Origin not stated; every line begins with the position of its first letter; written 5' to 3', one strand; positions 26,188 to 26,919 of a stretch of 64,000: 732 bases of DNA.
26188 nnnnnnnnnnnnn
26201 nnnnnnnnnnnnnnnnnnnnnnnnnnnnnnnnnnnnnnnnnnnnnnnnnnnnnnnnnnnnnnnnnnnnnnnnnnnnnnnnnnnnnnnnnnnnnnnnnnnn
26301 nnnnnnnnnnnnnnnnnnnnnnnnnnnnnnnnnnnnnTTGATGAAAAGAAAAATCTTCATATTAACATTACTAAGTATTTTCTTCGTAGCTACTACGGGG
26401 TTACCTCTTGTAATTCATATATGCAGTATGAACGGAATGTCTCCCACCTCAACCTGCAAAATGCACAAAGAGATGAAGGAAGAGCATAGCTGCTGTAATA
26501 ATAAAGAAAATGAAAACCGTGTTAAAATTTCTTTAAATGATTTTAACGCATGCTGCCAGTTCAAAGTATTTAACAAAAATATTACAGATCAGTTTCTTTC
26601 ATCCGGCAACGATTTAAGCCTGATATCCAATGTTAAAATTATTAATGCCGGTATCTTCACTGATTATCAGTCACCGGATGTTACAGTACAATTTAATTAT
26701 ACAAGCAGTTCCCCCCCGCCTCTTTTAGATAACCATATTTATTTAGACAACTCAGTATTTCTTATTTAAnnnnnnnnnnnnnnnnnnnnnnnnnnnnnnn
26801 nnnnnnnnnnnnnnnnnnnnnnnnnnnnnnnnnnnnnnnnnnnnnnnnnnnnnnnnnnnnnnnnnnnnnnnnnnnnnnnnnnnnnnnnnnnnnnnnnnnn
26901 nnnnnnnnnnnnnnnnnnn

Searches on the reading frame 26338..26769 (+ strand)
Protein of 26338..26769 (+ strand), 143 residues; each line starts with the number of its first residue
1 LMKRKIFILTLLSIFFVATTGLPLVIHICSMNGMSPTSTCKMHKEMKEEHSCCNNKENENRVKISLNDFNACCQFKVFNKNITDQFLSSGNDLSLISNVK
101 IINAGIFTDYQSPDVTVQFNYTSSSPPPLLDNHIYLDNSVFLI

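Call 5: search_protein_families(library=pfam, proteins=[window:26338-26769:+], max_evalue=0.01)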
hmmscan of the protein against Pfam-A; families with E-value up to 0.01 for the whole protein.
window:26338-26769:+ (143 aa): 0 families

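Call 6: search_protein_families(library=ncbifam, proteins=[window:26338-26769:+], max_evalue=0.01)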
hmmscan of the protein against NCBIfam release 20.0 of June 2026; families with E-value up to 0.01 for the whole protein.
window:26338-26769:+ (143 aa): 1 family
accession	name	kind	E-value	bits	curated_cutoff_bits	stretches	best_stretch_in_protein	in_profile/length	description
NF047658.1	HYC_CC_PP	subfamily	0.00039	20.9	28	1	5-143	2-131/131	HYC_CC_PP family protein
